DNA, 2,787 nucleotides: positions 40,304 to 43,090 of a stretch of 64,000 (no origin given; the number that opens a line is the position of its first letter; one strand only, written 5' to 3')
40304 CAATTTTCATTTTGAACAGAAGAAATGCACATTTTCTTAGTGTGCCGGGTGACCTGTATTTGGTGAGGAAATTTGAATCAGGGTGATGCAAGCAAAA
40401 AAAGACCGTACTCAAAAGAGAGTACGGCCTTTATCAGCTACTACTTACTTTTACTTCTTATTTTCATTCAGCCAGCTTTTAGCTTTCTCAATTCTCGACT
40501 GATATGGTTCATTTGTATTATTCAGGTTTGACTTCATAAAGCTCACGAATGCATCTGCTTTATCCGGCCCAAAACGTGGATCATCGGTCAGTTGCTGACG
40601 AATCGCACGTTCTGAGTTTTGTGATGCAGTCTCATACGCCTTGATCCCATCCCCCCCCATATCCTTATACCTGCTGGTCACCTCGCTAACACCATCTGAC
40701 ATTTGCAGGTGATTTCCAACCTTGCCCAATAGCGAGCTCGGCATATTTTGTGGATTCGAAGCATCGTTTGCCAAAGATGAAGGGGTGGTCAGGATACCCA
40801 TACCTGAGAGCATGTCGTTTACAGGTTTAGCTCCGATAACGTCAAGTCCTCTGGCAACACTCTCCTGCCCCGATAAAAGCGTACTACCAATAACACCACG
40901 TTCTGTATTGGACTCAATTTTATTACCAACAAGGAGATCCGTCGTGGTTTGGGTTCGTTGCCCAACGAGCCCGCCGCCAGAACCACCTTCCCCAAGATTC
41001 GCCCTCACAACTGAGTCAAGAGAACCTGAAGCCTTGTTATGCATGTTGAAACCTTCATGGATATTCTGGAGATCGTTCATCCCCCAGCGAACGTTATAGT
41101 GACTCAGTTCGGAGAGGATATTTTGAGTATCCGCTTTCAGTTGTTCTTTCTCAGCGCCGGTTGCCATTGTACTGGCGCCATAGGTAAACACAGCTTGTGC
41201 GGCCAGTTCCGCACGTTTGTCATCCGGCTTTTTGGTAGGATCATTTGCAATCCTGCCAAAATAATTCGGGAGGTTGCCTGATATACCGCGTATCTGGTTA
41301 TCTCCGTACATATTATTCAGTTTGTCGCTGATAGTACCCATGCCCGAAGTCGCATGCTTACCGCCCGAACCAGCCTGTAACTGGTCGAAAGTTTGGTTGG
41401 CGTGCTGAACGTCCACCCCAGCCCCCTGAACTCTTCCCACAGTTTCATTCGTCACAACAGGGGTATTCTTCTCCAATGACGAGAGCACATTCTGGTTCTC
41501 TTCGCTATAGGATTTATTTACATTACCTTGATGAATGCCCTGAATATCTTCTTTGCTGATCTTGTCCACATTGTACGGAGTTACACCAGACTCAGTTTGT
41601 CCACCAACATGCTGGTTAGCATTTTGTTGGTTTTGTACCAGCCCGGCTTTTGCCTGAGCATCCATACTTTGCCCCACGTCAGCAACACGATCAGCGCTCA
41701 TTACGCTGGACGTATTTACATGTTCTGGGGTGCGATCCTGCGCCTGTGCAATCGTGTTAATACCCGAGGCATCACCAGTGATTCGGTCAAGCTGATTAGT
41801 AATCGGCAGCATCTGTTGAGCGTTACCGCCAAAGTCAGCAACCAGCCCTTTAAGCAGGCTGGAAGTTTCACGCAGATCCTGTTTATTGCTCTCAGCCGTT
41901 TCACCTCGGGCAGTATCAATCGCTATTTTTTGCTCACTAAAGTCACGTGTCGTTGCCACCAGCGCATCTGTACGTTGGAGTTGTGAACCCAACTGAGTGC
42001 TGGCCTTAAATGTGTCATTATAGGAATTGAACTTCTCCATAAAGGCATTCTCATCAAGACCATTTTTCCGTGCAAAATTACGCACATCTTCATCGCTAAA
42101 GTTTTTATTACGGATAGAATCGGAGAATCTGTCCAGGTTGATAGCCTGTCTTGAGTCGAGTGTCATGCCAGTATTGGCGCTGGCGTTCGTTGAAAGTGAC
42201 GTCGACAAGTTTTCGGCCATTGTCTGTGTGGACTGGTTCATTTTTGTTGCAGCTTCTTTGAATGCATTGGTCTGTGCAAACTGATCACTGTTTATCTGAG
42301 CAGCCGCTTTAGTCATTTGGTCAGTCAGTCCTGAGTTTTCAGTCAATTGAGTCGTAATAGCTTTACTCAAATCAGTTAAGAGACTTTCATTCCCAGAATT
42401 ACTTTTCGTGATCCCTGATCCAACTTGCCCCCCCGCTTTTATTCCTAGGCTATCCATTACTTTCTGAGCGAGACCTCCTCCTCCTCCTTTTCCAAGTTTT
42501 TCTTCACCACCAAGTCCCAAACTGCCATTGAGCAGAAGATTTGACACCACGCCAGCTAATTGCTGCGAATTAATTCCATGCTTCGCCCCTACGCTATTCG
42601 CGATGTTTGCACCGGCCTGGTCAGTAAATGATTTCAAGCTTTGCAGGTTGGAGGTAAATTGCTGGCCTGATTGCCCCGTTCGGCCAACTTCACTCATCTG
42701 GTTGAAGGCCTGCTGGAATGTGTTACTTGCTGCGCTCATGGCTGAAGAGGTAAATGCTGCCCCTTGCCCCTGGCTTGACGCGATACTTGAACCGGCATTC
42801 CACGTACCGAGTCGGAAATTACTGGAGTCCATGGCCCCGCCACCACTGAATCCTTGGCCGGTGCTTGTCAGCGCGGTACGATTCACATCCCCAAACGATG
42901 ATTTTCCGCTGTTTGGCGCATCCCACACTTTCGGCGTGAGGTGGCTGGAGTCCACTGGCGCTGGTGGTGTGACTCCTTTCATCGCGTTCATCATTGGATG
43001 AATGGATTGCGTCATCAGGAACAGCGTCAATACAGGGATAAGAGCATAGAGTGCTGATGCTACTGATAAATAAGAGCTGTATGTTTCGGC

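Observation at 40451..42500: Very long low-complexity C-terminal half of the TraG-like protein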

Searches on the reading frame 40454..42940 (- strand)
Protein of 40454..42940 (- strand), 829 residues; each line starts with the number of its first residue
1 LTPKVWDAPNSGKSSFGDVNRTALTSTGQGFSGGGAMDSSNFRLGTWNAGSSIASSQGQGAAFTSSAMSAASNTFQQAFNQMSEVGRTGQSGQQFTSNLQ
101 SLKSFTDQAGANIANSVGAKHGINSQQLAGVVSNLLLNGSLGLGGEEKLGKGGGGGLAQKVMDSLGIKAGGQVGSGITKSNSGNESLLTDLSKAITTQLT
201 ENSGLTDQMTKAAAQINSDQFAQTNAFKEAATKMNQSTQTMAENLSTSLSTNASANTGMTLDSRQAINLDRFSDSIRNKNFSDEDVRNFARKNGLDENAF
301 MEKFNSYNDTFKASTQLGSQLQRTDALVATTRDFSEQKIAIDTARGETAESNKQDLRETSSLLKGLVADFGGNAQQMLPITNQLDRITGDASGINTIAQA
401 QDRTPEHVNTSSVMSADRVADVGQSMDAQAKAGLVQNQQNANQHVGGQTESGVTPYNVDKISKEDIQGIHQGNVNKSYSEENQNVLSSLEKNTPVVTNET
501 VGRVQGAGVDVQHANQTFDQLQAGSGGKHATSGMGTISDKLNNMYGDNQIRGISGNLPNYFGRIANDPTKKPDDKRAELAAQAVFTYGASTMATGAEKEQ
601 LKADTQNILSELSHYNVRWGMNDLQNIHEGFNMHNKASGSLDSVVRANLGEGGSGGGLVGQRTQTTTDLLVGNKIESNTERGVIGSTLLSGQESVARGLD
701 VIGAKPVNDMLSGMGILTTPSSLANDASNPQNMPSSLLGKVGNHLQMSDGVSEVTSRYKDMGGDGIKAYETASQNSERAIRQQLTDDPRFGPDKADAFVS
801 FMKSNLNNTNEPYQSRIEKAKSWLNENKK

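Call 10: search_dna_similar(query=window:40454-42499:-, collection=plasmids, mode=protein, rows=spread, max_rows=50, max_evalue=0.001)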
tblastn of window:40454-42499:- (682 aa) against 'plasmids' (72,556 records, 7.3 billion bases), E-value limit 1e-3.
Records with a match: 1242; places in all: 1249; records where one place covers at least 80% of the query: 1224.
Best place of each record, by identity: >=99% 195; 95-99% 13; 80-90% 57; 60-80% 962; <60% 15.
By first word of the organism name: Escherichia 442; Salmonella 329; Enterobacter 272; Klebsiella 95; Citrobacter 57; Leclercia 14; Raoultella 10; Serratia 7; Shigella 4; Morganella 2; and 7 more.
By predicted mobility (MOB-suite, as given by PLSDB): conjugative 1234; non-mobilizable 8.
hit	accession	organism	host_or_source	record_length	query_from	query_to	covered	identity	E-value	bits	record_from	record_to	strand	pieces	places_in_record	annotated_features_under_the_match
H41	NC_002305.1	Salmonella enterica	-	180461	11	682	99%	100.0%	0e+0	1315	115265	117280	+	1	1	conjugal transfer protein TraG N-terminal domain-containing protein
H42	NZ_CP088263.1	Leclercia sp. G3L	swine,metagenomic assembly,feces swab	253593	11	682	99%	100.0%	0e+0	1315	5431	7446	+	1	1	conjugal transfer protein TraG N-terminal domain-containing protein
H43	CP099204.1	Escherichia coli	culture,Pooled sediment sample ...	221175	11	682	99%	100.0%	0e+0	1315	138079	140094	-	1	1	conjugal transfer protein TraG N-terminal domain-containing protein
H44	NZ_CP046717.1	Escherichia coli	pet dog,faecal sample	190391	11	682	99%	100.0%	0e+0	1315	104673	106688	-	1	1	conjugal transfer protein TraG N-terminal domain-containing protein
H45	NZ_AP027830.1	Escherichia coli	Homo sapiens,whole organism,feces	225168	11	682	99%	100.0%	0e+0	1315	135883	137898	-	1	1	conjugal transfer protein TraG N-terminal domain-containing protein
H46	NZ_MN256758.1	Escherichia coli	-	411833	11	682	99%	99.9%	0e+0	1313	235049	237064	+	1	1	conjugal transfer protein TraG N-terminal domain-containing protein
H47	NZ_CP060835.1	Salmonella enterica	Homo sapiens,feces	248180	11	682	99%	99.7%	0e+0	1310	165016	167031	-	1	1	conjugal transfer protein TraG N-terminal domain-containing protein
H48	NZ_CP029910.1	Salmonella enterica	-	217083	11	682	99%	99.6%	0e+0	1309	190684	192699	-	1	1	conjugal transfer protein TraG N-terminal domain-containing protein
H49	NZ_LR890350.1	Escherichia coli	Homo sapiens,rectal swab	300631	11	682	99%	99.0%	0e+0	1301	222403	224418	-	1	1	conjugal transfer protein TraG N-terminal domain-containing protein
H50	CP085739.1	Citrobacter freundii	Homo sapiens,rectum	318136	12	682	98%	88.2%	0e+0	1179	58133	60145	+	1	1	conjugal transfer protein TraG N-terminal domain-containing protein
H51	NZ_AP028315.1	Citrobacter freundii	-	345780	12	682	98%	88.2%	0e+0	1179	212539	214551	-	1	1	conjugal transfer protein TraG N-terminal domain-containing protein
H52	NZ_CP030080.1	Enterobacter hormaechei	Homo sapiens,sptum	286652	18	682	98%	69.3%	0e+0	893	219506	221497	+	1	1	conjugal transfer protein TraG N-terminal domain-containing protein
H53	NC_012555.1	Enterobacter cloacae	-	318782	18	682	98%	69.3%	0e+0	893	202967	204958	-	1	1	conjugal transfer protein TraG N-terminal domain-containing protein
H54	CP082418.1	Salmonella enterica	animal-swine-market swine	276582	18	682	98%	69.3%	0e+0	893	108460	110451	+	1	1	conjugal transfer protein TraG N-terminal domain-containing protein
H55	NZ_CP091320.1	Enterobacter sp. JH25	Homo sapiens,cell bacteria,urine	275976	18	682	98%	69.3%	0e+0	893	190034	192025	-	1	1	conjugal transfer protein TraG N-terminal domain-containing protein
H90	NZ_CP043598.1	Klebsiella pneumoniae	Homo sapiens,culture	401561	25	302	41%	25.0%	4e-6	58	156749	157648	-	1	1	conjugal transfer protein TraG N-terminal domain-containing protein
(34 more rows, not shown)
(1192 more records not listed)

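Call 13: get_annotated_region(hit=H90, flank=6000)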
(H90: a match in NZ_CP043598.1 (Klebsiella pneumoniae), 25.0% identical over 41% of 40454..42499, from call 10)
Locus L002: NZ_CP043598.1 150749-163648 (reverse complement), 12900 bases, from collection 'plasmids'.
description: Klebsiella pneumoniae strain WCHKP085031 plasmid pNDM1_085031, complete sequence
organism: Klebsiella pneumoniae (NCBI taxid 573)
taxonomy: Bacteria; Pseudomonadota; Gammaproteobacteria; Enterobacterales; Enterobacteriaceae; Klebsiella; Klebsiella pneumoniae
host: -; source: Homo sapiens,culture; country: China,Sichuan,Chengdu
typing (MOB-suite, as given by PLSDB): conjugative; replicon IncQ1,IncU,rep_cluster_1254; relaxase MOBH; mating-pair formation MPF_F
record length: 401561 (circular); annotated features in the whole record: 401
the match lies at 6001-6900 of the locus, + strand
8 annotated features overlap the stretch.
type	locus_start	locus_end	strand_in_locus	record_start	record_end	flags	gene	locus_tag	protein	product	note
CDS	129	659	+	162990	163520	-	-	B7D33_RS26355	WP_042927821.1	hypothetical protein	-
CDS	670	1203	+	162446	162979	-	-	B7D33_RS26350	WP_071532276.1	hypothetical protein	-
CDS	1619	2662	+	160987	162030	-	traF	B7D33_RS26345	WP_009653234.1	conjugal transfer protein TraF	-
CDS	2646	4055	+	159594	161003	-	-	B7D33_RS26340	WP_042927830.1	conjugal transfer protein TraH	-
CDS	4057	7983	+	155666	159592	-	-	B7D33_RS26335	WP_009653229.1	conjugal transfer protein TraG N-terminal domain-containing protein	-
CDS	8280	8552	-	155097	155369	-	-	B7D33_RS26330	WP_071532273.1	hypothetical protein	-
CDS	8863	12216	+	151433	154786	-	-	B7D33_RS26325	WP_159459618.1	DEAD/DEAH box helicase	-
CDS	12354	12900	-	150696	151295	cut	-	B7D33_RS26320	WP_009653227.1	lytic transglycosylase domain-containing protein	-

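Call 14: get_annotated_region(hit=H53, flank=4000)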
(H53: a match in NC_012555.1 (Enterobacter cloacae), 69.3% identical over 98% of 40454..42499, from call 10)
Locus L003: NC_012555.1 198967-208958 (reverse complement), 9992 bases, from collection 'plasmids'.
description: Enterobacter cloacae plasmid pEC-IMP, complete sequence
organism: Enterobacter cloacae (NCBI taxid 550)
taxonomy: Bacteria; Pseudomonadota; Gammaproteobacteria; Enterobacterales; Enterobacteriaceae; Enterobacter; Enterobacter cloacae
host: -; source: -; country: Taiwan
typing (MOB-suite, as given by PLSDB): conjugative; replicon IncHI2A,rep_cluster_1088; relaxase MOBH; mating-pair formation MPF_F
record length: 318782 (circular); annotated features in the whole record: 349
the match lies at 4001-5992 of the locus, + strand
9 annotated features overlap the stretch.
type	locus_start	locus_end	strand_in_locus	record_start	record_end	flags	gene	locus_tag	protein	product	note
CDS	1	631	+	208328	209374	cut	-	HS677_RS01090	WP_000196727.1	thioredoxin family protein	-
CDS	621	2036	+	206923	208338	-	trhH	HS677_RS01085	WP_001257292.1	IncHI-type conjugal transfer protein TrhH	-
CDS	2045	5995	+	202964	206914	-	-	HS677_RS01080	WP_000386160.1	conjugal transfer protein TraG N-terminal domain-containing protein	-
CDS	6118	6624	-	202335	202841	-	-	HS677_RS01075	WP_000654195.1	YrhA family protein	-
CDS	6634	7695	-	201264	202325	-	-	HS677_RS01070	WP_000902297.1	HNH endonuclease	-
CDS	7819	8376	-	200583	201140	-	-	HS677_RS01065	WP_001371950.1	HAD domain-containing protein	-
CDS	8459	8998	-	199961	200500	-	-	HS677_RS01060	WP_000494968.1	lytic transglycosylase domain-containing protein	-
CDS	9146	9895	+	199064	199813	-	-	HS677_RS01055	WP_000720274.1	thioredoxin fold domain-containing protein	-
CDS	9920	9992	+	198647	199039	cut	-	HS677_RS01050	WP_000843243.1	hypothetical protein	-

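Call 19: search_protein_representatives(protein=window:40454-42940:-)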
Query: 829 residues. Proteins with E-value up to 0.001 (for the whole library): 27; up to 1e-10: 20; up to 1e-30: 9. The best 27 are listed.
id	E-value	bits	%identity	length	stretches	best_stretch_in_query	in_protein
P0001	0.0e+00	1171.1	69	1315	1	1-829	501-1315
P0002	2.9e-98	347.1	81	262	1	234-445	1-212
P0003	6.3e-66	240.2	83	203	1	205-347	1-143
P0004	2.2e-53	198.7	28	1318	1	1-829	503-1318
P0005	3.6e-50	188.1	28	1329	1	1-829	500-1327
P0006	2.7e-48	181.9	99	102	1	162-263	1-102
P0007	2.7e-45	171.9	88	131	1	621-720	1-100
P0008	1.1e-33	133.6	97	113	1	268-338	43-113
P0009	4.0e-31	125.1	90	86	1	102-179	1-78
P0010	1.4e-25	106.8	54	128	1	301-426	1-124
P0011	3.3e-25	105.5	25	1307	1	1-805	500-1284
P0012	2.3e-22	96.1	85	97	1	377-437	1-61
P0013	4.4e-22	95.2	55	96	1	504-598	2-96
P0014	2.7e-21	92.6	66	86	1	539-618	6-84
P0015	2.3e-15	73.0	96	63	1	234-280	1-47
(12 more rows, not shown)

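Call 21: search_solved_structures(query=window:40454-42940:-, max_evalue=10)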
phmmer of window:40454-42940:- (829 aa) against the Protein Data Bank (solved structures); distinct sequences matched with E-value up to 10: 1.
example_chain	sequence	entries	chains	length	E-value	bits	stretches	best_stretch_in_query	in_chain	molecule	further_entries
2ma3_A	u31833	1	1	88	0.21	13.6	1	337-389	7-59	DNA replication initiator (Cdc21/Cdc54)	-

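Call 26: find_homologous_proteins(query=A2, max_evalue=0.001)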
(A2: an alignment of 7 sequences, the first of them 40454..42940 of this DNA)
Query A2 (7 sequences) (829 aa, profile of the alignment): 69 proteins with E <= 0.001 among 8000 candidates.
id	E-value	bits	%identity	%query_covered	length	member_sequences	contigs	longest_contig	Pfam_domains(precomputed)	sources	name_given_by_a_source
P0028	0.0e+0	1227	89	100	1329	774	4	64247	PF07916.17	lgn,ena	-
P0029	0.0e+0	1189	91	100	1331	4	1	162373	PF07916.17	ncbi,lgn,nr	ncbi:conjugal transfer protein TraG N-terminal domain-containing protein [Salmonella enterica]|nr:co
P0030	0.0e+0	1181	67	100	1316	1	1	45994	PF07916.17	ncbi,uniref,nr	ncbi:conjugal transfer protein TraG N-terminal domain-containing protein [Enterobacter hormaechei]|u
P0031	0.0e+0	1180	67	100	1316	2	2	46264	PF07916.17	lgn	-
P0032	0.0e+0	1180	67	100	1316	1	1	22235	PF07916.17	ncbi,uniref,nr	ncbi:conjugal transfer protein TraG [Enterobacter hormaechei]|uniref:conjugal transfer protein TraG 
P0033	0.0e+0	1180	67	100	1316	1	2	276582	PF07916.17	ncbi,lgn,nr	ncbi:conjugal transfer protein TraG N-terminal domain-containing protein (plasmid) [Salmonella enter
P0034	0.0e+0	1180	67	100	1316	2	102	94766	PF07916.17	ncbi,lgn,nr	ncbi:TPA: conjugal transfer protein TraG N-terminal domain-containing protein [Citrobacter freundii]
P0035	0.0e+0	1180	67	100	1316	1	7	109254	PF07916.17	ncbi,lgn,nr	ncbi:conjugal transfer protein TraG [Salmonella enterica]|nr:conjugal transfer protein TraG [Salmone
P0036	0.0e+0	1180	67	100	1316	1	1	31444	PF07916.17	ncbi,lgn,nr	ncbi:TPA: conjugal transfer protein TraG N-terminal domain-containing protein [Citrobacter freundii]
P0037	0.0e+0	1179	67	100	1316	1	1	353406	PF07916.17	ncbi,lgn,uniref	ncbi:conjugal transfer protein TraG N-terminal domain-containing protein [Enterobacter hormaechei]|u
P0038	0.0e+0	1179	67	100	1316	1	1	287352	PF07916.17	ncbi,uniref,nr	ncbi:conjugal transfer protein TraG (plasmid) [Enterobacter hormaechei]|uniref:conjugal transfer pro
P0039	0.0e+0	1179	67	100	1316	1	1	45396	PF07916.17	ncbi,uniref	ncbi:conjugal transfer protein TraG N-terminal domain-containing protein [Enterobacter cloacae compl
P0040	0.0e+0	1179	67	100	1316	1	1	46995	PF07916.17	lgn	-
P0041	0.0e+0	1178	67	100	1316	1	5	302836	PF07916.17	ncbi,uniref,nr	ncbi:conjugal transfer protein TraG N-terminal domain-containing protein [Enterobacter hormaechei]|u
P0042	0.0e+0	1178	67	100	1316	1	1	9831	PF07916.17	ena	-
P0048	0.0e+0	1139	83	100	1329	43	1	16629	PF07916.17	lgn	-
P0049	0.0e+0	1133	67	98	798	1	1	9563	-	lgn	-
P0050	0.0e+0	1128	83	100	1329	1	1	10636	PF07916.17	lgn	-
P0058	0.0e+0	1076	70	100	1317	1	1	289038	PF07916.17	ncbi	ncbi:conjugal transfer protein TraG N-terminal domain-containing protein [Photorhabdus tasmaniensis]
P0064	0.0e+0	1051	65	93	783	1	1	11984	-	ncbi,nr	ncbi:conjugal transfer protein TraG, partial [Escherichia albertii]|nr:conjugal transfer protein Tra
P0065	0.0e+0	1046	58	100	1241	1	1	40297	PF07916.17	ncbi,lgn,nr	ncbi:conjugal transfer protein TraG N-terminal domain-containing protein [Escherichia coli]|nr:conju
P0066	0.0e+0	1033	66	90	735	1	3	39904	-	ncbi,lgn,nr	ncbi:hypothetical protein ACO1Y0_27450 [Klebsiella pneumoniae subsp. pneumoniae]|nr:hypothetical pro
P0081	2.8e-264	898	69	77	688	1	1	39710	PF02086.22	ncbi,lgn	-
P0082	3.0e-264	898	69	77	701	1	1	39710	PF02086.22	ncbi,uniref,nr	ncbi:DNA adenine methylase [Escherichia coli]|uniref:DNA adenine methylase n=3 Tax=Enterobacteriacea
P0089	2.7e-237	808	71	68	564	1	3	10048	-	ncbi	ncbi:TPA: conjugal transfer protein TraG N-terminal domain-containing protein, partial [Enterobacter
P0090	7.6e-215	734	45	100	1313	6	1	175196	PF07916.17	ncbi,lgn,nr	ncbi:conjugal transfer protein TraG [Salmonella enterica]|nr:conjugal transfer protein TraG [Salmone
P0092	2.6e-208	713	44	100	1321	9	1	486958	PF07916.17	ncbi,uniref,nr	ncbi:conjugal transfer protein TraG [Enterobacter sp. JMULE2]|uniref:conjugal transfer protein TraG 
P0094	3.8e-200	686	42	100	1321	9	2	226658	PF07916.17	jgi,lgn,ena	-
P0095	5.6e-189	649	40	100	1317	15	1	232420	PF07916.17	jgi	jgi:conjugal transfer mating pair stabilization protein TraG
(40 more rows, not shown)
